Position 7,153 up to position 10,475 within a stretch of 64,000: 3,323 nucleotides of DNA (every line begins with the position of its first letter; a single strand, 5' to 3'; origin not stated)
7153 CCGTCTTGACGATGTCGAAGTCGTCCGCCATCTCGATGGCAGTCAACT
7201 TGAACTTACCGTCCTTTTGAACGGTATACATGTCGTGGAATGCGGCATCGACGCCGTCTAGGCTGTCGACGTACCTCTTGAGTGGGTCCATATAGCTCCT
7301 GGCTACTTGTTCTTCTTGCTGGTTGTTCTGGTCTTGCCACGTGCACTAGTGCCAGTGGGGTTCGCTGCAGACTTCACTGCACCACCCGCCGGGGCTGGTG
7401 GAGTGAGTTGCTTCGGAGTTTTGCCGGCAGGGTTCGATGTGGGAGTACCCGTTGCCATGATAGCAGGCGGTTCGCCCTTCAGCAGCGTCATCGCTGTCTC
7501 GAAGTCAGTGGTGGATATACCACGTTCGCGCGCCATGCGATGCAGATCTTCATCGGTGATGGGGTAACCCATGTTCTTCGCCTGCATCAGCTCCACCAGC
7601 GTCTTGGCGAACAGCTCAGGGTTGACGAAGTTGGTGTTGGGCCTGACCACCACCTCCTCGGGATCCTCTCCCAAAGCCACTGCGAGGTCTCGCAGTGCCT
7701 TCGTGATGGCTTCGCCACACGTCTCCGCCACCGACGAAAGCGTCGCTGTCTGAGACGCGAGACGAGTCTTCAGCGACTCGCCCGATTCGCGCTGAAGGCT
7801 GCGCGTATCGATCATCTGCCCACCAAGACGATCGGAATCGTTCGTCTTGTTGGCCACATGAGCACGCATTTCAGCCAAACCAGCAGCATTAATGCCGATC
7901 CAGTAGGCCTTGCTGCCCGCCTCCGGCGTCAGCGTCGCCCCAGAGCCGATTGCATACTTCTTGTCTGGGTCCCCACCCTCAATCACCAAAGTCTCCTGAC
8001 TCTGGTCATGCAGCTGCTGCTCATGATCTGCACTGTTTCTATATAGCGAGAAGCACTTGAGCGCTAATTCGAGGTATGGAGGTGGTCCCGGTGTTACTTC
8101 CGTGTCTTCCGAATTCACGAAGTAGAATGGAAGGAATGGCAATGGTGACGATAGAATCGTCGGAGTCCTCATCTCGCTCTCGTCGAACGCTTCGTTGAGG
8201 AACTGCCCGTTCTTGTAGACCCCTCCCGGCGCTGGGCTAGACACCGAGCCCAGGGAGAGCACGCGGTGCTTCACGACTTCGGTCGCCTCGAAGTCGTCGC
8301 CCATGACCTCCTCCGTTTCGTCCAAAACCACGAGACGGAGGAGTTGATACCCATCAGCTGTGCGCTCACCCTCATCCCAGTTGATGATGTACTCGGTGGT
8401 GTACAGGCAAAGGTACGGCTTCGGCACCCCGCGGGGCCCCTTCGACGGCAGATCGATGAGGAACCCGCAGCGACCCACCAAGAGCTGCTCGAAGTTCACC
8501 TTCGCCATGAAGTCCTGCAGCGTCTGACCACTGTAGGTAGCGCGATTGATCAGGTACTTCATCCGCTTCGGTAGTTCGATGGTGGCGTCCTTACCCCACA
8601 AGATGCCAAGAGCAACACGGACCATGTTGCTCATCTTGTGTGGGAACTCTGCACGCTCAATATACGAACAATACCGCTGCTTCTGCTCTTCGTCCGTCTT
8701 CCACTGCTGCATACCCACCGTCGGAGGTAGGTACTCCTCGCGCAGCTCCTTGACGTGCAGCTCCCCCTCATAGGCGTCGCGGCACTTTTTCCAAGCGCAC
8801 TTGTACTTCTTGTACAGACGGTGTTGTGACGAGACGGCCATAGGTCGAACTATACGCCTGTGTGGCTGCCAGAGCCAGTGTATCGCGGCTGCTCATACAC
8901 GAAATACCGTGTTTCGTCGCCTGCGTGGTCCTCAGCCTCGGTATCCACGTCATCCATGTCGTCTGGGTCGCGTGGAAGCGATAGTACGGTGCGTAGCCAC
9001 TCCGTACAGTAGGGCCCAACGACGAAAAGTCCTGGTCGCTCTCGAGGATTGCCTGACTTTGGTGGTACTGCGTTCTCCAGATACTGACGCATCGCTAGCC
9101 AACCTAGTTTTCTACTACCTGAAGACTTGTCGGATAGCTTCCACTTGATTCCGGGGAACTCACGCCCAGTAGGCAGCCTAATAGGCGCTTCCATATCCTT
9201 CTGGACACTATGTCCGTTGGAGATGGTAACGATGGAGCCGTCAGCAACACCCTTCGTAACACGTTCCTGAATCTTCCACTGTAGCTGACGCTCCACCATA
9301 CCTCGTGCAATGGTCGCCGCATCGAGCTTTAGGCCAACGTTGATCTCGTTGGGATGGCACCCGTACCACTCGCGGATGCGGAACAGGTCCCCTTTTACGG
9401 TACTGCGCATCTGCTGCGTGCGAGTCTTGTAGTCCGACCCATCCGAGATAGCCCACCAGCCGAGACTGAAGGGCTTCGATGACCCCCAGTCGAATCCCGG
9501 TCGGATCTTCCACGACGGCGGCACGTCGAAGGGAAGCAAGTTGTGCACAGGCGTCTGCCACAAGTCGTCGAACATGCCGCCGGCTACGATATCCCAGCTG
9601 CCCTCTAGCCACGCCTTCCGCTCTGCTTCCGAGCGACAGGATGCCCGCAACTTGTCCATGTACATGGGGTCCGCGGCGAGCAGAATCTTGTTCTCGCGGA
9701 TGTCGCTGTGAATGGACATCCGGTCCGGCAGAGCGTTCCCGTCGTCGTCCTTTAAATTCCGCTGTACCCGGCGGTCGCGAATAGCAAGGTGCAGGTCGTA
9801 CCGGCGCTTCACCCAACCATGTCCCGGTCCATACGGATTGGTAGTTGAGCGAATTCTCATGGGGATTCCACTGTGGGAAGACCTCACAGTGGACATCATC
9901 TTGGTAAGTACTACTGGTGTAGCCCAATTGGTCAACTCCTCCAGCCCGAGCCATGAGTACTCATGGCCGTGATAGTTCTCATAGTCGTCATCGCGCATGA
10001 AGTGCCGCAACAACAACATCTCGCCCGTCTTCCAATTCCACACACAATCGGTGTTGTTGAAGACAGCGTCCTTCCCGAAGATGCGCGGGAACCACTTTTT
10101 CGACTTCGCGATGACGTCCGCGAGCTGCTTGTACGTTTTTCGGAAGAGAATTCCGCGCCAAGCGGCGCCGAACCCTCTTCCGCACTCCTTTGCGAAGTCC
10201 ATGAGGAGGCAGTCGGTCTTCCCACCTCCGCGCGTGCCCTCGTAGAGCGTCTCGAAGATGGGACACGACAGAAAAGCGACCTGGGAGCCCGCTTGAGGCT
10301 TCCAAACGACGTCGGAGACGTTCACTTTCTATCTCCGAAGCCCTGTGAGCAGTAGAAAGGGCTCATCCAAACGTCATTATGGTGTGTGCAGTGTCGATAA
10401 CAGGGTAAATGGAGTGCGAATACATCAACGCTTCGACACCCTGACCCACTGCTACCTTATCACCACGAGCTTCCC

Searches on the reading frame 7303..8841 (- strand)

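Call 12: search_protein_families(library=phrogs, proteins=[window:7303-8841:-])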
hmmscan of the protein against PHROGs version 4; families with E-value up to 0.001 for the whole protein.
window:7303-8841:- (512 aa): 2 families
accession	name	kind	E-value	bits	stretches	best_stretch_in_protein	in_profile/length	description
phrog_145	-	head and packaging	1.5e-96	325.1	1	1-470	8-478/493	portal protein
phrog_2417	-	unknown function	3.7e-24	86.5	1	3-197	6-190/242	-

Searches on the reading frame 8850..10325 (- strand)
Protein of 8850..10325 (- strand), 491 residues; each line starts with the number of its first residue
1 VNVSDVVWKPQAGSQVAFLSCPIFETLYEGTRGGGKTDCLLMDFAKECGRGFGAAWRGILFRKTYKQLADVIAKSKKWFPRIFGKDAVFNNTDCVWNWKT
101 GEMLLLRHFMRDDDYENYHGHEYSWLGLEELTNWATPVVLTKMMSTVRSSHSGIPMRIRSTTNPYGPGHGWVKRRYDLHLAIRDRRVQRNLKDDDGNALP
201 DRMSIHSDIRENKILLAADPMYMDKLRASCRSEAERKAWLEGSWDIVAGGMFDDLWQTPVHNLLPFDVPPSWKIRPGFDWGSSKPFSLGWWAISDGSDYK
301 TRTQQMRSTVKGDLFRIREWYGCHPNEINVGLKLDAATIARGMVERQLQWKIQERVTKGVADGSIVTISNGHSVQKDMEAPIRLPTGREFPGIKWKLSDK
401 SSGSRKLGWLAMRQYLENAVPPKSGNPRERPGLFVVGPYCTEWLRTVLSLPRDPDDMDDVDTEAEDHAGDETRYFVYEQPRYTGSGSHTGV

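Call 12: search_protein_families(library=phrogs, proteins=[window:8850-10325:-])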
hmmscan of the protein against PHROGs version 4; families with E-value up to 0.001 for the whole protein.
window:8850-10325:- (491 aa): 2 families
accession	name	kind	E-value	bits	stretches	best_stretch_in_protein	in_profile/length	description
phrog_2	-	head and packaging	2.9e-34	119.9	1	6-481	262-594/807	terminase large subunit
phrog_979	-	head and packaging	2.3e-25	90.3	1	7-164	150-304/642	terminase large subunit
